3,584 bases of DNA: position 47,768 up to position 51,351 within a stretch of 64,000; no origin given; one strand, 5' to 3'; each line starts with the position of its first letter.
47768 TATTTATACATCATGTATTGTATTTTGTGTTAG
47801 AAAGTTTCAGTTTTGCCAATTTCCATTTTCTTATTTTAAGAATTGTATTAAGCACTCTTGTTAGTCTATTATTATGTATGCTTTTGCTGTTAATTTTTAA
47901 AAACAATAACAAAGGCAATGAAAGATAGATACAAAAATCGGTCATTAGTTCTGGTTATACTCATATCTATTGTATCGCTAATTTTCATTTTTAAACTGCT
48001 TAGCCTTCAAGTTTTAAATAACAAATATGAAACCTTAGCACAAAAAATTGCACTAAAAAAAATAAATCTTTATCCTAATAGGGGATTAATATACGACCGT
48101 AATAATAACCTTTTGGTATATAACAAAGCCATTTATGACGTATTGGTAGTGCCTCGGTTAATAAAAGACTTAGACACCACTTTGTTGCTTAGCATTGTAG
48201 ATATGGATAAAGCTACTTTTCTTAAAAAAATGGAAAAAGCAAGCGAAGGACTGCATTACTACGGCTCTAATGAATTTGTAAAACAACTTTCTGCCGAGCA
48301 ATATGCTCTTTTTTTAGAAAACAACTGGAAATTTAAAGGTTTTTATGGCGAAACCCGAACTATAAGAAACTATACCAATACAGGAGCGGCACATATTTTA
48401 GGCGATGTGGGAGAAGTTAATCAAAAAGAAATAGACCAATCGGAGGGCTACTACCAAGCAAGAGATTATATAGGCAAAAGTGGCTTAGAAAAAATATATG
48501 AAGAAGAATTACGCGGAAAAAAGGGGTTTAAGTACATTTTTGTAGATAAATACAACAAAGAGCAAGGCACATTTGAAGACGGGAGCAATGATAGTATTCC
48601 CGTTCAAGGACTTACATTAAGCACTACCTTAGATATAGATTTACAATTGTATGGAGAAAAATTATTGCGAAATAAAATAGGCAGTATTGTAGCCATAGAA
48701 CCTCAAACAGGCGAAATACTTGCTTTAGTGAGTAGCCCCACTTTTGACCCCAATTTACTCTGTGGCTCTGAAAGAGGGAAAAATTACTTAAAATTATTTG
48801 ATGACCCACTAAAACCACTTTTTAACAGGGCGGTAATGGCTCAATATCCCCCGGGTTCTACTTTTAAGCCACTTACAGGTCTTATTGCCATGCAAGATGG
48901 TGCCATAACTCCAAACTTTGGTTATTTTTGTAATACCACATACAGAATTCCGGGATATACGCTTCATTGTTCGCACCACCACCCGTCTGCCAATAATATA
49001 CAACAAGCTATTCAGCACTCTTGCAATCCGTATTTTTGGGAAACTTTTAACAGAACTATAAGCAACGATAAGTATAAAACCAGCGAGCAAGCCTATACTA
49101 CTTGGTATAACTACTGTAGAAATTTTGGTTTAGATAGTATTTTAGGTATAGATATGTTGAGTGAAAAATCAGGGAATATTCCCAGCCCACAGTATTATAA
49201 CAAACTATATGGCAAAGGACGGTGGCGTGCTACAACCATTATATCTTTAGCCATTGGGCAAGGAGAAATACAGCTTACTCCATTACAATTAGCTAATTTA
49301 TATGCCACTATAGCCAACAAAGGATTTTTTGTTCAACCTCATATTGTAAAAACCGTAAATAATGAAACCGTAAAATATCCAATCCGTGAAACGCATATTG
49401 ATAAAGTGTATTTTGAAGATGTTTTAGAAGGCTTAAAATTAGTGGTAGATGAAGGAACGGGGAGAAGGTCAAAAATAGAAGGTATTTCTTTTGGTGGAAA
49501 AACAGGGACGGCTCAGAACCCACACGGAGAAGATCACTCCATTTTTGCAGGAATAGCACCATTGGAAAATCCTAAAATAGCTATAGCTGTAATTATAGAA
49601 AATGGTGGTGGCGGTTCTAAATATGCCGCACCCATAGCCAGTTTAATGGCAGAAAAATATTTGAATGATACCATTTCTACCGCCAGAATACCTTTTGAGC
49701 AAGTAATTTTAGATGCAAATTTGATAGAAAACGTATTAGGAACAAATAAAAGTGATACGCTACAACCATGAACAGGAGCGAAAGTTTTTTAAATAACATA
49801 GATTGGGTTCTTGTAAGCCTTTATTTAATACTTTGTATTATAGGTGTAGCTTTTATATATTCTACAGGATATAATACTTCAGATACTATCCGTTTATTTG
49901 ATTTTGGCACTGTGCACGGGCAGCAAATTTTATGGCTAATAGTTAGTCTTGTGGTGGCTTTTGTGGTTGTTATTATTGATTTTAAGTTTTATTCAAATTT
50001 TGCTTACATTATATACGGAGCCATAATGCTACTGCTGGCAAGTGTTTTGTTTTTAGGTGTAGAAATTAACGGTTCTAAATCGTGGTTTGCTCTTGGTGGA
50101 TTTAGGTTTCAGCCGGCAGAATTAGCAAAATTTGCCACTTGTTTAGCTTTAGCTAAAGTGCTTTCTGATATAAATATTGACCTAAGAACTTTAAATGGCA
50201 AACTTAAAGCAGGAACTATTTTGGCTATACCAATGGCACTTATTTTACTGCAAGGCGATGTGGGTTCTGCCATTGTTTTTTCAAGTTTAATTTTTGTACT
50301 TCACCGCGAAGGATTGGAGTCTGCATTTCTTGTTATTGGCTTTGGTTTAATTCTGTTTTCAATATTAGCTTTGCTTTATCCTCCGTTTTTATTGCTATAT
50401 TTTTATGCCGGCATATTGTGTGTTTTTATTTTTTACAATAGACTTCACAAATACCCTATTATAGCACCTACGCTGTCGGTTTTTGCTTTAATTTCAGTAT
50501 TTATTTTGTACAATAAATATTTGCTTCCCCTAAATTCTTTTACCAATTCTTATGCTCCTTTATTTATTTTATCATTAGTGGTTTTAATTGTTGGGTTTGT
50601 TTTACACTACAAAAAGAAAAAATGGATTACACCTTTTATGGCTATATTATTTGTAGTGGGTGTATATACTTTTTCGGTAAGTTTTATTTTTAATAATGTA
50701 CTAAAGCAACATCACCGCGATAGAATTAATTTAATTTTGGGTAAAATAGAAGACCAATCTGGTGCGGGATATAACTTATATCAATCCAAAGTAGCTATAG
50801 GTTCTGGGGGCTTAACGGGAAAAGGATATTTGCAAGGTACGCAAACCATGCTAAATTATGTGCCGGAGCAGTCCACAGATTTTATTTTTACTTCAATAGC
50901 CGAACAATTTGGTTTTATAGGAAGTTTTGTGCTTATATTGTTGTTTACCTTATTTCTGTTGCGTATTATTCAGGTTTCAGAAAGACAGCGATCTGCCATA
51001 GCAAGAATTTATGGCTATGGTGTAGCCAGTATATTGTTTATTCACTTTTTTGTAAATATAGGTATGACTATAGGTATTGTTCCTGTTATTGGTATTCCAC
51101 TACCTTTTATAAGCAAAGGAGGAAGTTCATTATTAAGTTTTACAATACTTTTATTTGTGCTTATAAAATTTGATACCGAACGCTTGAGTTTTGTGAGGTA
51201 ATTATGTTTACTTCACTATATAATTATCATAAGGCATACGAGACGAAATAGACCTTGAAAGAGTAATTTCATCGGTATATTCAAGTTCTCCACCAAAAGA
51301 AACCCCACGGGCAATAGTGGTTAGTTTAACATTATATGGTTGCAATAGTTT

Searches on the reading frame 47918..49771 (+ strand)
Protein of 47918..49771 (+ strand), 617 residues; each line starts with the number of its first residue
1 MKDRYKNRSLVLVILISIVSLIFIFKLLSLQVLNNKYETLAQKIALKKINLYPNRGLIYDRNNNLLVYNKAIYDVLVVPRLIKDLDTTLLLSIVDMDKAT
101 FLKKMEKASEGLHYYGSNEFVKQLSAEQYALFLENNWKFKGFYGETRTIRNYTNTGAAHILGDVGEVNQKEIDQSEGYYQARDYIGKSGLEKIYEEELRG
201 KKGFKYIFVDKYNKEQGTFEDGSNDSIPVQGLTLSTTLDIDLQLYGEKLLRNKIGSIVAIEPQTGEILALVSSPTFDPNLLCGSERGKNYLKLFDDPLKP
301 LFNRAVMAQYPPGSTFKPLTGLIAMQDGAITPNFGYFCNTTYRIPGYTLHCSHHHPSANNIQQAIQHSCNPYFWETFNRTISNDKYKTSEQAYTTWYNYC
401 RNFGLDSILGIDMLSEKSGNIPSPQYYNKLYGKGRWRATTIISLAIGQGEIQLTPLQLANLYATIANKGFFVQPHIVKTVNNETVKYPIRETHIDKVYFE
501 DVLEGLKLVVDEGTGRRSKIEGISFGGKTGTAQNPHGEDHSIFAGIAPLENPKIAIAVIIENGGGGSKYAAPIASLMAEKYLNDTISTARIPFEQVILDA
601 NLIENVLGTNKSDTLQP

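Call 46: search_protein_families(library=ncbifam, proteins=[window:47918-49771:+], max_evalue=1e-10)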
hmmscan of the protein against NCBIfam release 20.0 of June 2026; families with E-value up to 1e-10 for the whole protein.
window:47918-49771:+ (617 aa): 17 families
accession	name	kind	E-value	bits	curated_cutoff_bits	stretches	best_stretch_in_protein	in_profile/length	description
TIGR03423.1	pbp2_mrdA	equivalog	4.4e-148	494.5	455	1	8-583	2-592/593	penicillin-binding protein 2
NF008061.0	PRK10795.1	equivalog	1.1e-76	258.7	962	1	6-571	19-603/634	peptidoglycan DD-transpeptidase MrdA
TIGR02214.1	spoVD_pbp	equivalog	3.7e-68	230.4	688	1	10-600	3-569/636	stage V sporulation protein D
NF051842.1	PBP4_5_Efaec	equivalog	1.7e-48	165.5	700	1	53-333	163-433/668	penicillin-binding protein PBP4(5)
NF000237.1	MECA_PBP2A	equivalog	1.7e-36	125.8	750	1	48-333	144-422/668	PBP2a family beta-lactam-resistant peptidoglycan transpeptidase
NF000409.1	MECA_pure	exception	6.5e-33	114.1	1490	1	47-332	143-421/668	PBP2a family beta-lactam-resistant peptidoglycan transpeptidase MecA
NF000410.1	MECA1_pure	exception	1e-31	109.9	1480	1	50-336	145-423/666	PBP2a family beta-lactam-resistant peptidoglycan transpeptidase MecA1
NF000406.1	MECB_PBP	exception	1.5e-30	106.3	1450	1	155-585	246-667/674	PBP2a family beta-lactam-resistant peptidoglycan transpeptidase MecB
NF000408.1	MECA2_pure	exception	8e-30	103.6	1525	1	53-335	149-424/668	PBP2a family beta-lactam-resistant peptidoglycan transpeptidase MecA2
NF053573.1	PBP2_PenA_Neis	exception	1.5e-26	93.1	1105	1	10-574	29-549/572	peptidoglycan D,D-transpeptidase PBP2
NF000407.1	MECC_PBP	exception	5.7e-26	90.9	1500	1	42-333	137-419/665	PBP2a family beta-lactam-resistant peptidoglycan transpeptidase MecC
NF033378.1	MECD_PBP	exception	4.2e-25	88.1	1450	1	50-373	148-470/678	PBP2a family beta-lactam-resistant peptidoglycan transpeptidase MecD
NF011685.0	PRK15105.1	subfamily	3.8e-22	78.6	737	1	183-575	185-547/588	peptidoglycan glycosyltransferase FtsI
NF038278.1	strep_PBP2B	exception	1.5e-20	73.3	975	1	121-562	193-654/678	penicillin-binding protein PBP2B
TIGR02074.1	PBP_1a_fam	subfamily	1e-19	70.8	508.75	1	441-546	389-494/535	PBP1A family penicillin-binding protein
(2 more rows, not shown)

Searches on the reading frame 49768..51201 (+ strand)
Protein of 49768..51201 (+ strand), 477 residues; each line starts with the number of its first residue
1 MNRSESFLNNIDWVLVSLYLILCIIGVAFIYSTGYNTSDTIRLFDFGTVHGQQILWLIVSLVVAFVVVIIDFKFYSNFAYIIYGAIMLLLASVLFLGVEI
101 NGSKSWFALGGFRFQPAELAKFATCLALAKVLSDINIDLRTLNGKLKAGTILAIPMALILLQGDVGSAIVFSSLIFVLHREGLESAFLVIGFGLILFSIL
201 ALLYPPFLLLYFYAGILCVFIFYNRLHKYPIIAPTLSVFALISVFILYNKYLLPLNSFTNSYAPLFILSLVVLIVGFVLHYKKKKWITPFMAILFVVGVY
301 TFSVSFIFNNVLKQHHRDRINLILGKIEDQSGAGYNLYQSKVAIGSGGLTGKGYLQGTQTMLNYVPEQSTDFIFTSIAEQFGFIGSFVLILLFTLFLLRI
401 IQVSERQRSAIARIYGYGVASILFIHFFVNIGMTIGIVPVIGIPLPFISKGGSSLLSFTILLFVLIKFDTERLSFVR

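Call 46: search_protein_families(library=ncbifam, proteins=[window:49768-51201:+], max_evalue=1e-10)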
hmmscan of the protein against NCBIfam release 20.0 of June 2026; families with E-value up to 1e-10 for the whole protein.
window:49768-51201:+ (477 aa): 6 families
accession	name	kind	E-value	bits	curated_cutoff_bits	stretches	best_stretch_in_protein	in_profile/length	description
NF037961.1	RodA_shape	subfamily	8.9e-136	453.5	150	2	255-473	185-412/415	rod shape-determining protein RodA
TIGR02210.1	rodA_shape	equivalog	1.4e-97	327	336.7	1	12-471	1-355/357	rod shape-determining protein RodA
TIGR02614.1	ftsW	equivalog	2.6e-68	230.7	337.5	2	292-471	178-356/357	putative lipid II flippase FtsW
NF008060.0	PRK10794.1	equivalog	1.3e-55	188.9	590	2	268-471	162-362/370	peptidoglycan glycosyltransferase MrdB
TIGR02615.1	spoVE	exception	9.4e-47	160.2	448.8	2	269-460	159-344/354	stage V sporulation protein E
NF008042.0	PRK10774.1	equivalog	5.1e-36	124.5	493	2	281-471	204-391/405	cell division protein FtsW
